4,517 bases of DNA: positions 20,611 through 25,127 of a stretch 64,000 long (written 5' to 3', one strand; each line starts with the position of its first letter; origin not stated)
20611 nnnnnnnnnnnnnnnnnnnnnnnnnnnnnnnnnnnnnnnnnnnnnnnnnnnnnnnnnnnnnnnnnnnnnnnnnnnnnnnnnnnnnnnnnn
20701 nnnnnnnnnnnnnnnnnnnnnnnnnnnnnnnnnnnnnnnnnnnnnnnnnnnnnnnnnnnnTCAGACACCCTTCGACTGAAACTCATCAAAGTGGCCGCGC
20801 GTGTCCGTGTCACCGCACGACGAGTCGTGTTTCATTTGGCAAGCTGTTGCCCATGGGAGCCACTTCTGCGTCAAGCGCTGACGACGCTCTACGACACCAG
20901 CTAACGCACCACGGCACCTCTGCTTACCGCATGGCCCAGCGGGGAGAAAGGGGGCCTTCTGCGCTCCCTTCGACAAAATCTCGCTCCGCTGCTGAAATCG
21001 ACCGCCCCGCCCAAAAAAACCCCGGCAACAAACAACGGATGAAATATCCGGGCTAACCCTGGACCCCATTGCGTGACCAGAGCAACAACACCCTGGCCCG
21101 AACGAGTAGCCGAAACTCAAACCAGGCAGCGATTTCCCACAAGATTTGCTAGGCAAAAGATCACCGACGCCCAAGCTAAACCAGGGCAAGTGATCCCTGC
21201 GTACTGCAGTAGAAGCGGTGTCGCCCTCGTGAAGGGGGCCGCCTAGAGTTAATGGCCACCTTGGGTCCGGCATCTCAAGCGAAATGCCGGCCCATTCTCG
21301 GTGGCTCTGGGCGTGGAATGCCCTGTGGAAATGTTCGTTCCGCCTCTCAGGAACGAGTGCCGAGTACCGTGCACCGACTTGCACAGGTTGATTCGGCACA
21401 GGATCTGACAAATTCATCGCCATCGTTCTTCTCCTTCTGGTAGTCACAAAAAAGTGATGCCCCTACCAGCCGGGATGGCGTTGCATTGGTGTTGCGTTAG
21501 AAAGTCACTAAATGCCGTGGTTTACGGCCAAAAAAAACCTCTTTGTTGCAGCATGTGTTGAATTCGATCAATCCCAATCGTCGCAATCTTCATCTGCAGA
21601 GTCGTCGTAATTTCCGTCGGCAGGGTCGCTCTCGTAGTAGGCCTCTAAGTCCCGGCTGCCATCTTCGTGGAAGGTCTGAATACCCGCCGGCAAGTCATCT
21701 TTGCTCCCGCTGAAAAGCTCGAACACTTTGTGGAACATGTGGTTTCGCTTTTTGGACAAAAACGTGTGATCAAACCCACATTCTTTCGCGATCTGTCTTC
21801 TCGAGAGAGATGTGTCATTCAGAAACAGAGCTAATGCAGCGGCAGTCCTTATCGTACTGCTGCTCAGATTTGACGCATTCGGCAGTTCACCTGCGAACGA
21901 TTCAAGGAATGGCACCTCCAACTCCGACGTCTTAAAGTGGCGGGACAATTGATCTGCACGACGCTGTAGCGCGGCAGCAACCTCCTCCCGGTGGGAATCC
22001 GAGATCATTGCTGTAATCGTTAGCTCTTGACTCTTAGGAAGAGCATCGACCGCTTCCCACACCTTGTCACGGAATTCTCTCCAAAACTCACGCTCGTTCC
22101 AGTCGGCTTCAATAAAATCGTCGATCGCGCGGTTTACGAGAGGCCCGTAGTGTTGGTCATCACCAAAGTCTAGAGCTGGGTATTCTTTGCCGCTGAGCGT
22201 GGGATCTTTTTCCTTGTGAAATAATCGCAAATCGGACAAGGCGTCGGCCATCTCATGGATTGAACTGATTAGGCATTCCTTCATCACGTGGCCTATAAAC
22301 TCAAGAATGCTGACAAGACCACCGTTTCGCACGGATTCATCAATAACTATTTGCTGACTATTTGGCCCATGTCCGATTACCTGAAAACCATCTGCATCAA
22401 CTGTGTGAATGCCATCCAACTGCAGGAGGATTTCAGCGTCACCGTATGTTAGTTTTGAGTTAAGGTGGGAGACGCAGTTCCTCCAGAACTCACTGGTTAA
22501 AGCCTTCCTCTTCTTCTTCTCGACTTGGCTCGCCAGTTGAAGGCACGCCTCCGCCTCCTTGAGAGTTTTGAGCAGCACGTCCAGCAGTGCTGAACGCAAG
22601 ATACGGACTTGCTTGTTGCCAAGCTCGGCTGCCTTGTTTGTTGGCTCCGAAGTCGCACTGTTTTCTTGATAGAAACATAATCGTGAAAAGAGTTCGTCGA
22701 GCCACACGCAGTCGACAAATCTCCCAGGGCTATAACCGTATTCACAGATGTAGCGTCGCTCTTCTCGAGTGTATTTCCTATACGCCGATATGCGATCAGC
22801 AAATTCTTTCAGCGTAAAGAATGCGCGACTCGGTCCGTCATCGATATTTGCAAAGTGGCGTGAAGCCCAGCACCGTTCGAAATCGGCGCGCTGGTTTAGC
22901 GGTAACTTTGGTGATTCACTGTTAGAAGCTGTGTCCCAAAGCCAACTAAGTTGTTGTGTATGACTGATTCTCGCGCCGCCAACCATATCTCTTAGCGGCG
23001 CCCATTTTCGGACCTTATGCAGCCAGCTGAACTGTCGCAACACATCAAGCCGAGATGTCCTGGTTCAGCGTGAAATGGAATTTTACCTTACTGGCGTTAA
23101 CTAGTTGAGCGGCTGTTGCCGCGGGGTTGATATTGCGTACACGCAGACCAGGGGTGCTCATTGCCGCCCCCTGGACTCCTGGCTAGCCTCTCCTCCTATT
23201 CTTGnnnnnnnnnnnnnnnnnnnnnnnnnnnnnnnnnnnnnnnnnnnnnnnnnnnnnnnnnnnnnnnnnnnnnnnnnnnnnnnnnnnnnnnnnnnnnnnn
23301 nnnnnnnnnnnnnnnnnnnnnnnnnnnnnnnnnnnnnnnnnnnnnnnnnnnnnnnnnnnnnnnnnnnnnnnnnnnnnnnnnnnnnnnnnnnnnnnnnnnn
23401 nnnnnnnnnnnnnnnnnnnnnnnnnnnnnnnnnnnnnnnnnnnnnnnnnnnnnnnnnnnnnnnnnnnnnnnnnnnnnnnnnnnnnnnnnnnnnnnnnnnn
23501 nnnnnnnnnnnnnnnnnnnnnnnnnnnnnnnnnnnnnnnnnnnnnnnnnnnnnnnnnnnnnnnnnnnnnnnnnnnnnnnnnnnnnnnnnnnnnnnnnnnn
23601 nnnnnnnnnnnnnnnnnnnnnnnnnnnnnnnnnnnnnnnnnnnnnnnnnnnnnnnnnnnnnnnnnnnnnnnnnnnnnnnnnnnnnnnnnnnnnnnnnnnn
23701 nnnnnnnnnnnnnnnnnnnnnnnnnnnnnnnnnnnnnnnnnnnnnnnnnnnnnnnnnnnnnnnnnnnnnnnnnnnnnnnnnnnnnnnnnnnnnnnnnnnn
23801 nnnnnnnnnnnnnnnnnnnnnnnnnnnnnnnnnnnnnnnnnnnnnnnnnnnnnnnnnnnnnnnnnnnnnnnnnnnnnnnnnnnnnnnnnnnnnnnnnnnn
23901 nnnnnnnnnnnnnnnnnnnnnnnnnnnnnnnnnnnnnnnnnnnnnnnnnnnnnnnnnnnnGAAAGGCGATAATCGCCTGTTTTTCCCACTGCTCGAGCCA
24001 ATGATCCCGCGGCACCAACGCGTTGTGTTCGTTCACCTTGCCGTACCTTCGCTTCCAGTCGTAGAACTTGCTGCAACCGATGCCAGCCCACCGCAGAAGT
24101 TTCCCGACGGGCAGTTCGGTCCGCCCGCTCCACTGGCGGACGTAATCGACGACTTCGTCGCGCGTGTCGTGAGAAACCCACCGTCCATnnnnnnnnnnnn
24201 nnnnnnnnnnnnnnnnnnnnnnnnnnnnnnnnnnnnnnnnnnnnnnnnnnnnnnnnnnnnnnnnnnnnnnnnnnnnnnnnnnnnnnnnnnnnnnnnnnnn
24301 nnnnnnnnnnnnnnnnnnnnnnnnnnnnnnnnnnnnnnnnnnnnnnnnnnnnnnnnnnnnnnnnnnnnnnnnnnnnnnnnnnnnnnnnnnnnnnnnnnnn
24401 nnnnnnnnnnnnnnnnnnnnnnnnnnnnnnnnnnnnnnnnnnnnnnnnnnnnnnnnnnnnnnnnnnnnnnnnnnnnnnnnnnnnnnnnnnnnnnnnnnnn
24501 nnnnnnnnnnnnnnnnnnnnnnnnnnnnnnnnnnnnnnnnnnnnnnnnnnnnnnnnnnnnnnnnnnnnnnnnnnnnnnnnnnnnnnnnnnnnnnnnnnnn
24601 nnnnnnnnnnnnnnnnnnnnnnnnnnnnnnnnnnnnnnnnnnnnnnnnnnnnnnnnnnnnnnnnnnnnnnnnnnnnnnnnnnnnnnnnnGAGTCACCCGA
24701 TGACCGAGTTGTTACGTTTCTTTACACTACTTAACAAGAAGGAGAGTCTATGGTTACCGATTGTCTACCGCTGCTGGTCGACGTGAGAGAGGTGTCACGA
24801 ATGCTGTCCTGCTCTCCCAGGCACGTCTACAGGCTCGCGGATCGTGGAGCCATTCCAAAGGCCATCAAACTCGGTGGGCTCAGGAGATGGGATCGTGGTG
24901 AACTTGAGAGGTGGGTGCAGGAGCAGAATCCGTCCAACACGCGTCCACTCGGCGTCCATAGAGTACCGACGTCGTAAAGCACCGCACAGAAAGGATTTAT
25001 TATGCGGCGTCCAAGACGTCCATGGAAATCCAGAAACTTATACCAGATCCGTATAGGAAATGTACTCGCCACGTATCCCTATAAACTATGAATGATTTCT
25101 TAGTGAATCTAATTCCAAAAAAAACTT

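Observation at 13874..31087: Decayed ~17 kb integrative element anchored at tRNA-Ala(CGC)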

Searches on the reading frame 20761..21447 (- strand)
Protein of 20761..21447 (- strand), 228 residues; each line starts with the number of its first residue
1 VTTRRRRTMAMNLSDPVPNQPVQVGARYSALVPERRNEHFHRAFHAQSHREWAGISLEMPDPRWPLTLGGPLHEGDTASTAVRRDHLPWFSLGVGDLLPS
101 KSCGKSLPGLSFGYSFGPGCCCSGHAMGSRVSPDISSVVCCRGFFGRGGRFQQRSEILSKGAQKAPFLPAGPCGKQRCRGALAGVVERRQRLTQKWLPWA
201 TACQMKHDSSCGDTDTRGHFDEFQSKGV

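Call 6: search_protein_families(library=pfam, proteins=[window:20761-21447:-], max_evalue=0.01)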
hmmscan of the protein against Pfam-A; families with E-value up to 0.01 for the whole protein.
window:20761-21447:- (228 aa): 0 families

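Call 23: search_protein_families(library=pfam, proteins=[window:20761-21447:-], max_evalue=0.01)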
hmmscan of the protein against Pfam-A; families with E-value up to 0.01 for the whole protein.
window:20761-21447:- (228 aa): 0 families

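Call 29: search_protein_families(library=padloc, proteins=[window:20761-21447:-], max_evalue=0.1)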
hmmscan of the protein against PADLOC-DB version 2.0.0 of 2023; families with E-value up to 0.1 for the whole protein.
window:20761-21447:- (228 aa): 0 families

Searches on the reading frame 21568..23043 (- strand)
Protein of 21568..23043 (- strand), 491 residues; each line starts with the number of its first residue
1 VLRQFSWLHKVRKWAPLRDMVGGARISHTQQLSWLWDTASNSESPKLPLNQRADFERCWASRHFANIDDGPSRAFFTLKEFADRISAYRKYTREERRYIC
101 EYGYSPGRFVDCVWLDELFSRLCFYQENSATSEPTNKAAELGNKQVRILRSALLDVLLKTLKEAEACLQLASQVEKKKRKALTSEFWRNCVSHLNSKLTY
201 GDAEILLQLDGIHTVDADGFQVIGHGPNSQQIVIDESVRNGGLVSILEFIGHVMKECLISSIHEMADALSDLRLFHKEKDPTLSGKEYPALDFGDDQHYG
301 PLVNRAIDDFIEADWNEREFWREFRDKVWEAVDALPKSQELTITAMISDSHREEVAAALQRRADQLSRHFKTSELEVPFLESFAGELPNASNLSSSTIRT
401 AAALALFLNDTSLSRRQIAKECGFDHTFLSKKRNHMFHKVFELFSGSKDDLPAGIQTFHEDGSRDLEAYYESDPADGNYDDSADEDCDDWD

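Call 6: search_protein_families(library=pfam, proteins=[window:21568-23043:-], max_evalue=0.01)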
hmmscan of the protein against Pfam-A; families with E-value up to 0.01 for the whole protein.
window:21568-23043:- (491 aa): 0 families

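Call 29: search_protein_families(library=padloc, proteins=[window:21568-23043:-], max_evalue=0.1)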
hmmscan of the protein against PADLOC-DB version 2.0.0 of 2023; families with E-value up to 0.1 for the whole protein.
window:21568-23043:- (491 aa): 0 families

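Call 30: search_protein_families(library=ncbifam, proteins=[window:21568-23043:-], max_evalue=0.01)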
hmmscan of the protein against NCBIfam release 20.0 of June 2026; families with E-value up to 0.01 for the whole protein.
window:21568-23043:- (491 aa): 0 families

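Call 32: find_homologous_proteins(query=window:21568-23043:-)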
Query window:21568-23043:- (491 aa): 1 proteins with E <= 0.001 among 8000 candidates.
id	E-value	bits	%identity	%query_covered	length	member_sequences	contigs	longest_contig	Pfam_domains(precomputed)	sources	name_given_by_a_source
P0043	0.0e+0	1132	100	100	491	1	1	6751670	-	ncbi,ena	-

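Call 61: search_protein_families(library=phrogs, proteins=[window:21568-23043:-], max_evalue=0.01)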
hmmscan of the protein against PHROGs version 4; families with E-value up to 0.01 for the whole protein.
window:21568-23043:- (491 aa): 0 families

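Call 81: search_protein_representatives(protein=window:21568-23043:-)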
Query: 491 residues. Proteins with E-value up to 0.001 (for the whole library): 55; up to 1e-10: 7; up to 1e-30: 1. The best 55 are listed.
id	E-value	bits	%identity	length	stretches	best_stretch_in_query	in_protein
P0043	0.0e+00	1132.4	100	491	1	1-491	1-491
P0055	7.9e-16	74.6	27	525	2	171-360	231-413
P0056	1.6e-14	70.3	26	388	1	167-380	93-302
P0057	4.3e-14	68.9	27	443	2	171-340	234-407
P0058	1.6e-13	67.0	27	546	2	183-386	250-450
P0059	1.2e-12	64.2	29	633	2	179-333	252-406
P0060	4.4e-11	59.0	29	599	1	70-346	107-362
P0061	1.5e-10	57.2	27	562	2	168-374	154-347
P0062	1.0e-09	54.5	27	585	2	163-337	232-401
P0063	3.7e-09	52.6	28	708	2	180-375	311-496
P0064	4.9e-09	52.2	26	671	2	147-352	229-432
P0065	9.9e-09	51.2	25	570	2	173-373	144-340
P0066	1.2e-08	50.9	37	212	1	183-333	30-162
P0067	4.8e-08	49.0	27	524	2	184-357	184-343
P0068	6.3e-08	48.6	25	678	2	145-366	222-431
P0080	1.5e-05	40.7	30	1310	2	172-328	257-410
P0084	3.6e-05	39.5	35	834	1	240-371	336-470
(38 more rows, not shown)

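Call 82: search_protein_families(library=pfam, proteins=[P0055, P0056, P0057, P0058, P0059, P0060, P0061, P0063, P0080, P0084], max_evalue=0.01)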
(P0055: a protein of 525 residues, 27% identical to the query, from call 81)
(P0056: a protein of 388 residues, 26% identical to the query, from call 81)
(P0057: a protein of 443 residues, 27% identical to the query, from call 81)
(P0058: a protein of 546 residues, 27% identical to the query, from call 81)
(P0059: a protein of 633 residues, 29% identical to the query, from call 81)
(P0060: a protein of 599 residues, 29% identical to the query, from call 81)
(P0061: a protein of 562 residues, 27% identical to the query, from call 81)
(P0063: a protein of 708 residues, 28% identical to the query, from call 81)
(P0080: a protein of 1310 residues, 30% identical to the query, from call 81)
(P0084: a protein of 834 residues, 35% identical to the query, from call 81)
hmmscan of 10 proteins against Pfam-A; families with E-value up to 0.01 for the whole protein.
P0055 (525 aa): 0 families

P0056 (388 aa): 0 families

P0057 (443 aa): 0 families

P0058 (546 aa): 0 families

P0059 (633 aa): 0 families

P0060 (599 aa): 0 families

P0061 (562 aa): 0 families

P0063 (708 aa): 0 families

P0080 (1310 aa): 0 families

P0084 (834 aa): 5 families
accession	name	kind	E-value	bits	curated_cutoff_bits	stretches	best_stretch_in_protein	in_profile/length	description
PF00158.32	Sigma54_activat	-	4.2e-26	92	20.2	1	522-694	2-164/168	Sigma-54 interaction domain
PF14532.12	Sigma54_activ_2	-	1.3e-07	32.3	25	1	522-702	1-138/138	Sigma-54 interaction domain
PF25601.1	AAA_lid_14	-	0.00081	19.6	27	1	705-755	3-57/87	AAA+ ATPase lid domain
PF13518.12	HTH_28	-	0.0034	17.9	25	0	808-829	15-36/52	Helix-turn-helix domain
PF13613.12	HTH_Tnp_4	-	0.0088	16.1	27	0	803-828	17-42/53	Helix-turn-helix of DDE superfamily endonuclease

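Call 87: search_solved_structures(query=A4, max_evalue=5)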
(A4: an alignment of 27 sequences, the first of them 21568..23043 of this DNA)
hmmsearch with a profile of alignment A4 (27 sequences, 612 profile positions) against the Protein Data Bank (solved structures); distinct sequences matched with E-value up to 5: 6.
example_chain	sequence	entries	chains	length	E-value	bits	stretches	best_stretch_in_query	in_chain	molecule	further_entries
2lse_A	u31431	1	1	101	0.18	13.7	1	511-587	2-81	Four Helix Bundle Protein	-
6gv8_A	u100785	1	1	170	0.29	13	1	478-596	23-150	Hyperosmolarity resistance protein Emb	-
1ysm_A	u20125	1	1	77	0.46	12.3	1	514-568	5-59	Calcyclin-binding protein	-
4q25_A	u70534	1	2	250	1.6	10.5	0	341-397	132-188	Phosphate-specific transport system accessory protein PhoU homolog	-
9nzh_A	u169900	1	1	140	3.8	9.3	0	508-588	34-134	Amylin-NHO-18 Binder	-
9w4c_A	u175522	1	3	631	4.1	9.2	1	472-554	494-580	fusion protein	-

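Call 88: search_protein_families(library=phrogs, alignment_id=A4, max_evalue=0.01)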
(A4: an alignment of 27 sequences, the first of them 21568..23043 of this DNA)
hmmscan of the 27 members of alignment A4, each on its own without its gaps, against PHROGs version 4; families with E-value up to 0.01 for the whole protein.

A. member 1, window:21568-23043:- (491 aa): 0 families

B. families by the number of members that match (of 27 scanned): 1 family
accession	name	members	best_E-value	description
phrog_4673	-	1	0.005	-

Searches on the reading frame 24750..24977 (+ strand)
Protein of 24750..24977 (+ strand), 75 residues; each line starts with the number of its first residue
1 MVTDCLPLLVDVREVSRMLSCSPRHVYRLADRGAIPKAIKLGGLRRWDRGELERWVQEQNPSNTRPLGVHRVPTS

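Call 23: search_protein_families(library=pfam, proteins=[window:24750-24977:+], max_evalue=0.01)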
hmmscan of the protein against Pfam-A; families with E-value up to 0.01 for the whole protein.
window:24750-24977:+ (75 aa): 2 families
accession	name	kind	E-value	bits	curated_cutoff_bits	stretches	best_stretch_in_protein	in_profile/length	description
PF12728.13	HTH_17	-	8.8e-13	48.7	27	1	10-59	2-50/51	Helix-turn-helix domain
PF05930.18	Phage_AlpA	-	1.9e-05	24.9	21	1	10-56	4-51/51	Prophage CP4-57 regulatory protein (AlpA)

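Call 29: search_protein_families(library=padloc, proteins=[window:24750-24977:+], max_evalue=0.1)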
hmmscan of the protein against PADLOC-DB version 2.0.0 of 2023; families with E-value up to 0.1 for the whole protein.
window:24750-24977:+ (75 aa): 3 families
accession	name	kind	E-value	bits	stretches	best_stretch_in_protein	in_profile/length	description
PDLC04133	mad1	-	3.1e-09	35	1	10-58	6-53/60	mads_1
PDLC04388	PDC-M06B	-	0.016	13.2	1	4-62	76-136/174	-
PDLC01736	TniQ_IF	-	0.028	11.6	1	8-40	327-359/400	TniQ_1_I-F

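Call 61: search_protein_families(library=phrogs, proteins=[window:24750-24977:+], max_evalue=0.01)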
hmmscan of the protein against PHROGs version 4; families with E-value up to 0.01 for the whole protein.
window:24750-24977:+ (75 aa): 4 families
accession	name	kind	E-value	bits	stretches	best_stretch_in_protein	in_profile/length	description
phrog_66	-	integration and excision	3.7e-09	37.7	1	7-60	91-144/412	excisionase and transcriptional regulator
phrog_4996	-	unknown function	0.0032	18.4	1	9-61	35-95/99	-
phrog_2790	-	integration and excision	0.0039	18.1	1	9-59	28-79/100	excisionase and transcriptional regulator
phrog_10045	-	DNA, RNA and nucleotide metabolism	0.0078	17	0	4-47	15-56/74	HTH DNA binding protein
